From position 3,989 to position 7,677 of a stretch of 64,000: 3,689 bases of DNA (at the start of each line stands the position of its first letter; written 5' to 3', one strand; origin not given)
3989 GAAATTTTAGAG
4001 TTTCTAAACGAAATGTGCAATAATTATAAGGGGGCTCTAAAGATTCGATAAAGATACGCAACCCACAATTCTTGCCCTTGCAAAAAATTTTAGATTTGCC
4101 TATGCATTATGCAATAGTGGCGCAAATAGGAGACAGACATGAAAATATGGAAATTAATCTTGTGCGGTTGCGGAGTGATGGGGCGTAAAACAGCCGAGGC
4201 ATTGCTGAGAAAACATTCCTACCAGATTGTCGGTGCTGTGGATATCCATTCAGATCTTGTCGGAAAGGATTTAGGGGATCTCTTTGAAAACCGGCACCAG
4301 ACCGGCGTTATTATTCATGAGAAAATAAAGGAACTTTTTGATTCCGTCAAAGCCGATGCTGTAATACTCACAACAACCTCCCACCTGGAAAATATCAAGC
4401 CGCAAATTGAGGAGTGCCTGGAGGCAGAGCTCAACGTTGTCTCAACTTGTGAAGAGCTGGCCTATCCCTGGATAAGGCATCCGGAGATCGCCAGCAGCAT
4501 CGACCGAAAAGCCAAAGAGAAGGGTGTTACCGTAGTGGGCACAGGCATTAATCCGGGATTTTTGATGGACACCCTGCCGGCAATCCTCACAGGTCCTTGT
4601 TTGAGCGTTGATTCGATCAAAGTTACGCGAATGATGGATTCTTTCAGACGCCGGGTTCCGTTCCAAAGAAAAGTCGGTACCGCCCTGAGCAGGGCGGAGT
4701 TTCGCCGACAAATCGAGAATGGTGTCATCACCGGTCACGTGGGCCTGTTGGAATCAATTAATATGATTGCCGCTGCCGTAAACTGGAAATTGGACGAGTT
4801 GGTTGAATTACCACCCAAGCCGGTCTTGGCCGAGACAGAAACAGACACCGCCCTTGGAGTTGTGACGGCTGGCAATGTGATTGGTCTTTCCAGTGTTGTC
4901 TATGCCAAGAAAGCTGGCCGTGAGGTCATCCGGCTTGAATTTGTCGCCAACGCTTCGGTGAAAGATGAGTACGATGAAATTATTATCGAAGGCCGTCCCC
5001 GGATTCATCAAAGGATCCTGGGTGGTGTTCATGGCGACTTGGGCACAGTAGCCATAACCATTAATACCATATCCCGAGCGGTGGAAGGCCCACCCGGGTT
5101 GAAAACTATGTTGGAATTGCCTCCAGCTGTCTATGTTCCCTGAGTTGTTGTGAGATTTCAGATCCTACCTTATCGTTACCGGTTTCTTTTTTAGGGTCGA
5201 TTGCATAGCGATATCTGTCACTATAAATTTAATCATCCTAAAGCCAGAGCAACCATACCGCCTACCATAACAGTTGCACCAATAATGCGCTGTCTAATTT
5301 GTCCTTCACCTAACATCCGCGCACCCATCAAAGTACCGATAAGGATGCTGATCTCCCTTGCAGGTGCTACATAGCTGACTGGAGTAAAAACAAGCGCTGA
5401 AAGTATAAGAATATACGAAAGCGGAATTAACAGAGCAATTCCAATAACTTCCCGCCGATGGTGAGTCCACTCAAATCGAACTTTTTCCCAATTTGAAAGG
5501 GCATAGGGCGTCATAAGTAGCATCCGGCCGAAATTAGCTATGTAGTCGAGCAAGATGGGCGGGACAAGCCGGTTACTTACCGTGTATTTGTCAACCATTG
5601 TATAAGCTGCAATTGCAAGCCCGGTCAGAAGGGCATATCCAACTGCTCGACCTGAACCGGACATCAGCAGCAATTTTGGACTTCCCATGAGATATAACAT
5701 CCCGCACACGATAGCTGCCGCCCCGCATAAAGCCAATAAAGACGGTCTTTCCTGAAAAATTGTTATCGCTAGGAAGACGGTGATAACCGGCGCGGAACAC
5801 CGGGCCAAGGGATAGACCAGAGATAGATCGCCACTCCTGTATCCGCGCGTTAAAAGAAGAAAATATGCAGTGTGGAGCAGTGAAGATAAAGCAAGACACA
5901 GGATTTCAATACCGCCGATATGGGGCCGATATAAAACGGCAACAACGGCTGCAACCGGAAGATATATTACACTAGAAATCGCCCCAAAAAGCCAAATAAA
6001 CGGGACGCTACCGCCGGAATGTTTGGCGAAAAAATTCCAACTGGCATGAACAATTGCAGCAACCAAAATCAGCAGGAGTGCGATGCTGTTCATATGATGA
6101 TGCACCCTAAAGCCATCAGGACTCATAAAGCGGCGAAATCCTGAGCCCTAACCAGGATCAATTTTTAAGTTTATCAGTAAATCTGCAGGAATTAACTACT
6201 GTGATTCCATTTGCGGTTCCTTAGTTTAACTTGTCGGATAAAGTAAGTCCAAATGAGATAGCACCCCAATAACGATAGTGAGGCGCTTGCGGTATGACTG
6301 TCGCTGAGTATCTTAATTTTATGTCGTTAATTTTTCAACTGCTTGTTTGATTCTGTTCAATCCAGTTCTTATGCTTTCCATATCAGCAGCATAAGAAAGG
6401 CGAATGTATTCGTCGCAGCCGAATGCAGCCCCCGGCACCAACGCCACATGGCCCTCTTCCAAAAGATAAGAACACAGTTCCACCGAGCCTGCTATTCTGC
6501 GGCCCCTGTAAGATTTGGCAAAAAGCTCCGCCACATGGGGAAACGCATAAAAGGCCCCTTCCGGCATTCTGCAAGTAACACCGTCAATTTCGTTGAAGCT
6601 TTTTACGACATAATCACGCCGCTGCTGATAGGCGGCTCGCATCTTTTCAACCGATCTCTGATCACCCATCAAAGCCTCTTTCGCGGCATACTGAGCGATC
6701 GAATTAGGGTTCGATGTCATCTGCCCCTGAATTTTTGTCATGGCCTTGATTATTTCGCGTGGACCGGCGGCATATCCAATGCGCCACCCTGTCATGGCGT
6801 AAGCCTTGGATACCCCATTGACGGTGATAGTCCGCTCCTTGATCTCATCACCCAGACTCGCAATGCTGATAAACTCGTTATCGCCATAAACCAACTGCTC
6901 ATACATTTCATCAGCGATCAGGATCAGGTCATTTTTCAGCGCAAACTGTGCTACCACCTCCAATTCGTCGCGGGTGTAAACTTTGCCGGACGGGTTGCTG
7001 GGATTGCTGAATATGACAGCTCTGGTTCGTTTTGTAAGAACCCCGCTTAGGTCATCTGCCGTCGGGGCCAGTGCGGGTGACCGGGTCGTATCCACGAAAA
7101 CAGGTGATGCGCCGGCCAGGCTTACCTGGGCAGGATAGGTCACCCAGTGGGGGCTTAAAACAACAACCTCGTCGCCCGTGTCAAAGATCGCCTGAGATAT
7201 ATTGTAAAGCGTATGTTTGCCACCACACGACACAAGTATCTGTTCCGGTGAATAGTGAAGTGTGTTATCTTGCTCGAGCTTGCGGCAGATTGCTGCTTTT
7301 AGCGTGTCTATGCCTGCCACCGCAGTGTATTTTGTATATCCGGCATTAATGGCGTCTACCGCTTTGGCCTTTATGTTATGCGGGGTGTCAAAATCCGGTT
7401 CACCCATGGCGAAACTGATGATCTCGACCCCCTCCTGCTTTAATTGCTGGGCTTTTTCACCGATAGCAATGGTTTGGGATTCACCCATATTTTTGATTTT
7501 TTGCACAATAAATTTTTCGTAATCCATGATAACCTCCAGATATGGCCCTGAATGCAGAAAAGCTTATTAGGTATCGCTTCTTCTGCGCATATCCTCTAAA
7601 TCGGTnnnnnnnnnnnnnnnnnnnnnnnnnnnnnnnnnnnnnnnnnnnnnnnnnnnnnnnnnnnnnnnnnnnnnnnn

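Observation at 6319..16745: Nine-gene one-strand locus: phosphonate/Fe3+-type ABC importer, four PLP enzymes, a D-2-hydroxyacid dehydrogenase and a phosphonopyruvate-hydrolase-like enzyme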

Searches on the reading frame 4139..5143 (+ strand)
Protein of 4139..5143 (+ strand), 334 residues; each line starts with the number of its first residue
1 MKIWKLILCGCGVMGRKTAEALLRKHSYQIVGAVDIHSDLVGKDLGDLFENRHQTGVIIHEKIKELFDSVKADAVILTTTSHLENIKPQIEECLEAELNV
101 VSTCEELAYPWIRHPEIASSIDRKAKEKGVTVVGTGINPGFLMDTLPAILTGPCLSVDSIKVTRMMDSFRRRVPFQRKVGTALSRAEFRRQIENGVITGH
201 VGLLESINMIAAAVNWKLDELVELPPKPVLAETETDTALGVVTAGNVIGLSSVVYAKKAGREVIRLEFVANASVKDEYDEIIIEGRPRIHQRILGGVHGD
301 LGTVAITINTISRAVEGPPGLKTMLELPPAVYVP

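Call 7: search_protein_families(library=pfam, proteins=[window:4139-5143:+])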
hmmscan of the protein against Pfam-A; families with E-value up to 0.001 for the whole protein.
window:4139-5143:+ (334 aa): 4 families
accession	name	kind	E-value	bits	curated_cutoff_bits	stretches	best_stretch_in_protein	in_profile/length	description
PF19328.4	DAP_DH_C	-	4.8e-36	124.7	23.3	1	141-328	1-191/206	2,4-diaminopentanoate dehydrogenase C-terminal domain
PF01113.26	DapB_N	-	1.3e-08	35.4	25.6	1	5-102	2-96/124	Dihydrodipicolinate reductase, N-terminus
PF01408.29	GFO_IDH_MocA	-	4.2e-06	27.9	24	1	7-132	4-116/120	Oxidoreductase family, NAD-binding Rossmann fold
PF02629.25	CoA_binding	-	2.4e-05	25.4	22.3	1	2-101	2-91/97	CoA binding domain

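Call 43: search_protein_families(library=ncbifam, proteins=[window:4139-5143:+], max_evalue=0.00001)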
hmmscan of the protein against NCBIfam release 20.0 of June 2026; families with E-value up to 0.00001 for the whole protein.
window:4139-5143:+ (334 aa): 1 family
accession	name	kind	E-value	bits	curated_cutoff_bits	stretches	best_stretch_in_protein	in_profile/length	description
NF040740.1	ornith_Ord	equivalog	2.3e-82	277.1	400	1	5-328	2-328/335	2,4-diaminopentanoate dehydrogenase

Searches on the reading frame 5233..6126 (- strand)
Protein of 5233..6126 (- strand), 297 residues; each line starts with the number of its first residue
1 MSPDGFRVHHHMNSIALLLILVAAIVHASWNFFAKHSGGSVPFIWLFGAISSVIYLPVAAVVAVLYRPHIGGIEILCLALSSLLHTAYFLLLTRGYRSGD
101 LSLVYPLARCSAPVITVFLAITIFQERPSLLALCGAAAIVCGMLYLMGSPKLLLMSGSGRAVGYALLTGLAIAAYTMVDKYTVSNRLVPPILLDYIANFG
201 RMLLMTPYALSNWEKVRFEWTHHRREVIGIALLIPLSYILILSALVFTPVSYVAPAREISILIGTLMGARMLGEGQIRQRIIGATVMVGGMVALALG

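Call 7: search_protein_families(library=pfam, proteins=[window:5233-6126:-])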
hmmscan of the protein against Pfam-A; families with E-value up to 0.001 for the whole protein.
window:5233-6126:- (297 aa): 1 family
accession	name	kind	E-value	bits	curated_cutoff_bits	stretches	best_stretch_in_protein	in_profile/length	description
PF00892.27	EamA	-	5.8e-17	62.7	28.2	2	15-146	2-133/135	EamA-like transporter family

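Call 43: search_protein_families(library=ncbifam, proteins=[window:5233-6126:-], max_evalue=0.00001)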
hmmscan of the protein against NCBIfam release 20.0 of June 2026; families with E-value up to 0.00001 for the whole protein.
window:5233-6126:- (297 aa): 1 family
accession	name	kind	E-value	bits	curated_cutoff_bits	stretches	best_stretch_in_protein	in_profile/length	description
TIGR03340.1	phn_DUF6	hypoth_equivalog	1e-33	117.2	288.15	1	16-293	2-280/281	phosphonate utilization associated putative membrane protein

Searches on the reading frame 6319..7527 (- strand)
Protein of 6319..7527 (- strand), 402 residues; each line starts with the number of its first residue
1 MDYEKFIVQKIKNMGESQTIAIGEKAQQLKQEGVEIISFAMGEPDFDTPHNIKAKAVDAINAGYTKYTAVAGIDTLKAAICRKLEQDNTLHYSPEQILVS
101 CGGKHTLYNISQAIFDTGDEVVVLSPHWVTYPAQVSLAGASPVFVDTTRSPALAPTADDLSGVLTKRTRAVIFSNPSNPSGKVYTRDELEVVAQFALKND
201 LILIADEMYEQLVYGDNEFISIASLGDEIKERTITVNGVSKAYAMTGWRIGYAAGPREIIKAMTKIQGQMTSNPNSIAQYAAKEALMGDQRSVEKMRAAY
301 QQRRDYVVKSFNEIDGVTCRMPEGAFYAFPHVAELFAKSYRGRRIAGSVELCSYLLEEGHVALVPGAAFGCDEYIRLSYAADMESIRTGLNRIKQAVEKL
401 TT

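Call 3: search_protein_families(library=pfam, proteins=[window:6319-7527:-])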
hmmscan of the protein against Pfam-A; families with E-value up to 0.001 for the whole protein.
window:6319-7527:- (402 aa): 2 families
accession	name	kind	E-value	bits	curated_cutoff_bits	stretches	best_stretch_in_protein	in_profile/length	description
PF00155.27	Aminotran_1_2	-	7.3e-74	249.5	19.7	1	35-393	2-361/361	Aminotransferase class I and II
PF01041.23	DegT_DnrJ_EryC1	-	2.6e-05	24.1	19.8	1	115-206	61-145/360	DegT/DnrJ/EryC1/StrS aminotransferase family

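Call 4: search_protein_families(library=ncbifam, proteins=[window:6319-7527:-])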
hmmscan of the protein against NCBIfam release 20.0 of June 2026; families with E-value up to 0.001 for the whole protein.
window:6319-7527:- (402 aa): 72 families (the best 25 are shown)
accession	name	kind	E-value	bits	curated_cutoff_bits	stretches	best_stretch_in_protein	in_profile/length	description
NF041091.1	asp_aminotase_Arch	equivalog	2.6e-124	414.9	550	1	9-396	2-374/376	aspartate aminotransferase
NF004769.0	PRK06107.1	equivalog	5.4e-121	404.1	617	1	8-400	7-401/402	aspartate transaminase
NF005816.0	PRK07682.1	equivalog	4.2e-98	328.5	620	1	34-400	29-386/390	aminotransferase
NF005817.0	PRK07683.1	equivalog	1.4e-88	297.2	575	1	6-399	4-383/387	aminotransferase A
NF041364.1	GntC_guanitoxin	equivalog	1.7e-85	287.1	415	1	38-395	2-355/356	guanitoxin biosynthesis PLP-dependent (S)-gamma-hydroxy-L-arginine cyclodehydratase GntC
NF004975.0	PRK06348.1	equivalog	2.2e-82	277.1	549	1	5-395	4-381/384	pyridoxal phosphate-dependent aminotransferase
NF005588.0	PRK07309.1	equivalog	6.1e-79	265.7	576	1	34-399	30-388/391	pyridoxal phosphate-dependent aminotransferase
NF006229.0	PRK08361.1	equivalog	8.3e-75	252.2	624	1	5-400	8-391/391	aspartate aminotransferase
NF004770.0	PRK06108.1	subfamily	1.4e-73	248.1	422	1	10-399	16-394/396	pyridoxal phosphate-dependent aminotransferase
NF005744.0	PRK07568.1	subfamily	4.3e-70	236.5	389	1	7-399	3-392/398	pyridoxal phosphate-dependent aminotransferase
NF005601.0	PRK07337.1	equivalog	5.7e-69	233.1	496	1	9-397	10-392/394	pyridoxal phosphate-dependent aminotransferase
NF006230.0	PRK08363.1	equivalog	9.3e-67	225.5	534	1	25-399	21-394/398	alanine aminotransferase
NF006756.0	PRK09276.1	subfamily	2.2e-64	217.8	507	1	9-396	6-385/387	LL-diaminopimelate aminotransferase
NF004621.0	PRK05957.1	equivalog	3.4e-64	217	498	1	28-400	21-386/389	pyridoxal phosphate-dependent aminotransferase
NF006514.0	PRK08960.1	equivalog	5.2e-64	216.5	554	1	9-398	7-386/388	pyridoxal phosphate-dependent aminotransferase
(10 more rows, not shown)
